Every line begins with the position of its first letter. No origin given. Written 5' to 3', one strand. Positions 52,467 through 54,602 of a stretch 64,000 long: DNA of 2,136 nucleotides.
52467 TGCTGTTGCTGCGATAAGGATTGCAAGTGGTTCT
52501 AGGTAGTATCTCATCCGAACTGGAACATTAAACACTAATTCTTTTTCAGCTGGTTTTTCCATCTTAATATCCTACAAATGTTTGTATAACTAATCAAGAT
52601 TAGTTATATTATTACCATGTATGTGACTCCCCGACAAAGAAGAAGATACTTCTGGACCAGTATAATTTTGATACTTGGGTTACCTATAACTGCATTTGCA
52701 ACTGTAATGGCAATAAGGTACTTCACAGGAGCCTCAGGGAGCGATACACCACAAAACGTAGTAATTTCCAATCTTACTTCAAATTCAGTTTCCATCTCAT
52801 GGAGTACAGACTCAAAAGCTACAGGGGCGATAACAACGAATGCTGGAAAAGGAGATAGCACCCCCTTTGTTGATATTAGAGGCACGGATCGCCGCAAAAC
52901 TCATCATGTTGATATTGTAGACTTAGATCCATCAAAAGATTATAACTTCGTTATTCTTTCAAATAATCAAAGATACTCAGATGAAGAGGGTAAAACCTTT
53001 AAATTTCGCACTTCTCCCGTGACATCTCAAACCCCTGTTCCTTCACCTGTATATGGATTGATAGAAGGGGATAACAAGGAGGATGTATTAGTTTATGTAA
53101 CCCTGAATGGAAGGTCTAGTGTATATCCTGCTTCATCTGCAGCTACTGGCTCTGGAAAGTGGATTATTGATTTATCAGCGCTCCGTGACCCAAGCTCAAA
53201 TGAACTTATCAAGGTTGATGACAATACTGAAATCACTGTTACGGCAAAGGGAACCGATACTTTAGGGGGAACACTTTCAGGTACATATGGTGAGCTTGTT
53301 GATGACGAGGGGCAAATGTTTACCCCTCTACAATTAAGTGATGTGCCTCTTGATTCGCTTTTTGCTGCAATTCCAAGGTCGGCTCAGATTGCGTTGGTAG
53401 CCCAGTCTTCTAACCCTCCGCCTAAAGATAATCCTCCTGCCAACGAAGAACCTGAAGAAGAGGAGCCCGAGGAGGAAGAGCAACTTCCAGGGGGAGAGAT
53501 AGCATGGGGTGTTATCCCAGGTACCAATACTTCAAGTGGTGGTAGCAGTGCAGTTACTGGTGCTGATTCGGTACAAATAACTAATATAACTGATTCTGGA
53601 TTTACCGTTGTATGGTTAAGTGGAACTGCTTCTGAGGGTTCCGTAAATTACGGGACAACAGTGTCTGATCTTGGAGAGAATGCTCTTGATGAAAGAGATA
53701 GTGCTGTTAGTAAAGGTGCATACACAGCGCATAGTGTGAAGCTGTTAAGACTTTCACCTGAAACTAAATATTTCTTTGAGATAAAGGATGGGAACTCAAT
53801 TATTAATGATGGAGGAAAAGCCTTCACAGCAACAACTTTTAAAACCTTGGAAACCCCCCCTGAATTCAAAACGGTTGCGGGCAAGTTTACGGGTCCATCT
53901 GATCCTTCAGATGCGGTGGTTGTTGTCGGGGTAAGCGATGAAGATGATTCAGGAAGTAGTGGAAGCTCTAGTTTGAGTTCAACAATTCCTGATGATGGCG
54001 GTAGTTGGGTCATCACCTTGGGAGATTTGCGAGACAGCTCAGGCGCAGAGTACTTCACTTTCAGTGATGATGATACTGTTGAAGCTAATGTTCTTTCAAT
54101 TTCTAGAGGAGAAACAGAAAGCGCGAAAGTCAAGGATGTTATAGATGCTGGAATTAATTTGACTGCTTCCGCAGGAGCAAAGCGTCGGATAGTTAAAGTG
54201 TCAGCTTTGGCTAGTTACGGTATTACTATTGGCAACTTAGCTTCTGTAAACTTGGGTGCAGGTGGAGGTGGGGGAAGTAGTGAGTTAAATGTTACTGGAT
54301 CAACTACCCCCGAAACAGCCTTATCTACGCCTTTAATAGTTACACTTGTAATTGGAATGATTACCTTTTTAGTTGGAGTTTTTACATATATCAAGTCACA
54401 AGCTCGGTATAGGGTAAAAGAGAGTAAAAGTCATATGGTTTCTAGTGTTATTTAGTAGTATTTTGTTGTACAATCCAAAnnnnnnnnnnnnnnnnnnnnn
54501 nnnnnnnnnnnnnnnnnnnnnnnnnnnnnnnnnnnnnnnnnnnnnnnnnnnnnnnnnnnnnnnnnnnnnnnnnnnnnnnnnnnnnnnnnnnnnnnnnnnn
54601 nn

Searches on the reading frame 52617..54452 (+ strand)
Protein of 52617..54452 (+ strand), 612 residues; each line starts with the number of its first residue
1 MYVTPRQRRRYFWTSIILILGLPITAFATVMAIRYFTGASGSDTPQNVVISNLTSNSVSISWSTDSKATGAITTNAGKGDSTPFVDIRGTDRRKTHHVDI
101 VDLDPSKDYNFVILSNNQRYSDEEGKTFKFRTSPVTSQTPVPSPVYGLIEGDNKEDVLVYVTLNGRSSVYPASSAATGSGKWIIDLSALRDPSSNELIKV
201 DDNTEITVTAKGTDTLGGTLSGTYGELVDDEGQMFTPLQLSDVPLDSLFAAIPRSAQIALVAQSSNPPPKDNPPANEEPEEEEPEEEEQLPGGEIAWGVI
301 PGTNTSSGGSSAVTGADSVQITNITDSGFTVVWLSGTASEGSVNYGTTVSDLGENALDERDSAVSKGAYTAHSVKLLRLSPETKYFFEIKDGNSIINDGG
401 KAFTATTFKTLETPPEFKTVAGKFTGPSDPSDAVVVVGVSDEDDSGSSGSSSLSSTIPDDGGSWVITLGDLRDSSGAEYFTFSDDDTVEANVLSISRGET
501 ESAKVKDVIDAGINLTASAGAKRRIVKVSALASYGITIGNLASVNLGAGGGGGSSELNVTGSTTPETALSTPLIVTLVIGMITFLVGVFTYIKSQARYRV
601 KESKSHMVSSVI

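Call 7: search_protein_families(library=pfam, proteins=[window:52617-54452:+], max_evalue=0.01)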
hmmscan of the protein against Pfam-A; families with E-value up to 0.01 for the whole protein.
window:52617-54452:+ (612 aa): 2 families
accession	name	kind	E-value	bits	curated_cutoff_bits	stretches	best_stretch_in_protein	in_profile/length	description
PF16656.11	Pur_ac_phosph_N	-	1.8e-14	54.5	30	2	319-401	6-84/93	Purple acid Phosphatase, N-terminal domain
PF00041.27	fn3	-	2.5e-10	40.8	25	1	43-126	1-79/84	Fibronectin type III domain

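Call 8: search_protein_families(library=ncbifam, proteins=[window:52617-54452:+], max_evalue=0.01)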
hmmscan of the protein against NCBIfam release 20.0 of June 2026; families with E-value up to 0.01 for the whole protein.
window:52617-54452:+ (612 aa): 0 families

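Call 11: find_homologous_proteins(query=window:52617-54452:+)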
Query window:52617-54452:+ (612 aa): 23 proteins with E <= 0.001 among 8000 candidates.
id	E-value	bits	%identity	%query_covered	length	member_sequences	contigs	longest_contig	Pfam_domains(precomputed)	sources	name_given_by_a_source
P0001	0.0e+0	1325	100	100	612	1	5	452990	PF00041.28,PF16656.12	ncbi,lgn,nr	ncbi:fibronectin type III domain-containing protein [bacterium]|nr:fibronectin type III domain-conta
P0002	7.7e-224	763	58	100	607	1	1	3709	PF00041.28,PF16656.12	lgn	-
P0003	3.5e-223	760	57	100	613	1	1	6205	PF00041.28,PF16656.12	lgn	-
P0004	4.1e-220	750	56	100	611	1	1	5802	PF00041.28,PF16656.12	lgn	-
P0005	1.8e-219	748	56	100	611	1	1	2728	PF00041.28,PF16656.12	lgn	-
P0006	9.6e-217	739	55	100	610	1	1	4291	PF00041.28,PF16656.12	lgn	-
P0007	8.4e-209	713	54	100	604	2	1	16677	PF00041.28,PF16656.12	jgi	jgi:hypothetical protein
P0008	1.6e-206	705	54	100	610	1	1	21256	PF00041.28,PF16656.12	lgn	-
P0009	7.4e-204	697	53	100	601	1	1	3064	PF16655.13,PF00041.28,PF16656.12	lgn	-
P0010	1.7e-197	676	53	100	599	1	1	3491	PF00041.28,PF16656.12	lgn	-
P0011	6.7e-195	667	51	100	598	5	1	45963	PF00041.28,PF16656.12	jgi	jgi:hypothetical protein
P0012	6.7e-163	561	51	88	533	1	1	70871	PF00041.28,PF16656.12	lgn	-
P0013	1.4e-154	534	47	88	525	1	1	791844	PF00041.28,PF16656.12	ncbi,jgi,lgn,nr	ncbi:fibronectin type III domain-containing protein [Candidatus Dojkabacteria bacterium]|jgi:hypothe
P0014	3.9e-144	499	41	100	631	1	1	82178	PF16655.13,PF00041.28,PF16656.12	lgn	-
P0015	6.7e-125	436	36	97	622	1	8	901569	PF00041.28,PF16656.12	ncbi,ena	-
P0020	5.5e-93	331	32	87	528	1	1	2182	PF00041.28,PF16656.12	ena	-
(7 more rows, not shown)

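Call 55: find_encoding_contigs(protein=P0011, flank=10000, max_places=2)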
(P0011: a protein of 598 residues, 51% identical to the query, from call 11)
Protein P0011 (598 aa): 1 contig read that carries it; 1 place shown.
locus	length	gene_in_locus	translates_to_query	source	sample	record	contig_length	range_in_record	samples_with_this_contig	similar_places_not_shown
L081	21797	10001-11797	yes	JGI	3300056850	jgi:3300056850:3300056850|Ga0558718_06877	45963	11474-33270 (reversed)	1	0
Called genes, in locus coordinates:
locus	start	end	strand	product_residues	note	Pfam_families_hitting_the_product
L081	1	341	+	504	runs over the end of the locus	PF00009:GTP_EFTU, PF01926:MMR_HSR1, PF02421:FeoB_N (faint), PF22042:EF-G_D2 (weak), PF11987:IF-2, PF14578:GTP_EFTU_D4 (weak), PF03144:GTP_EFTU_D2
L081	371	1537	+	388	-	-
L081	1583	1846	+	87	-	PF00312:Ribosomal_S15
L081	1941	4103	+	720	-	PF01138:RNase_PH, PF00013:KH_1, PF00575:S1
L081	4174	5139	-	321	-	PF17125:Methyltr_RsmF_N, PF01728:FtsJ, PF01189:Methyltr_RsmB-F, PF13847:Methyltransf_31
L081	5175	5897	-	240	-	PF04452:Methyltrans_RNA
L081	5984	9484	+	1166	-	PF16656:Pur_ac_phosph_N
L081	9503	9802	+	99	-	-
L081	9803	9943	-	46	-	-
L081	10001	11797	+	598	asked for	PF00041:fn3 (faint), PF16656:Pur_ac_phosph_N (weak)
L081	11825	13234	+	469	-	-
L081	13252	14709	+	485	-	-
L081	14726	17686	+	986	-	-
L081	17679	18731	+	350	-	-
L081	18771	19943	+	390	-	PF08239:SH3_3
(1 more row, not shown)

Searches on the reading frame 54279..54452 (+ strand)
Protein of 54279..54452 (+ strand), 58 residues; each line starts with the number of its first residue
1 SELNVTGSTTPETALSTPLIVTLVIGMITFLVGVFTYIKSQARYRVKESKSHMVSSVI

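Call 38: search_protein_families(library=ncbifam, proteins=[window:54279-54452:+], max_evalue=10)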
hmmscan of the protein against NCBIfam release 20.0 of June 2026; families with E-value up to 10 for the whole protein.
seq(58 aa): 2 families
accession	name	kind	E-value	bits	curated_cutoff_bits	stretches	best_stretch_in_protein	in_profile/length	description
TIGR02184.2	Myco_arth_vir_N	domain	1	9.5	25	1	14-28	15-29/33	MspA/MspB/MIB-like signal-anchor domain-contatining protein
NF033158.1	Myrrcad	domain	5.6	6.6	33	1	16-38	4-25/36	MyrrCad domain-containing protein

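Call 39: search_protein_families(library=pfam, proteins=[window:54279-54452:+], max_evalue=10)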
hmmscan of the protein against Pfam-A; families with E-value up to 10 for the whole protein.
seq(58 aa): 2 families
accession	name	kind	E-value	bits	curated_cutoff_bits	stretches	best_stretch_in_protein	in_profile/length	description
PF07811.17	TadE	-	0.00042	20.8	22.9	1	7-37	1-31/43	TadE-like protein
PF06305.16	LapA_dom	-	0.024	15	28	1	12-47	16-52/64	Lipopolysaccharide assembly protein A domain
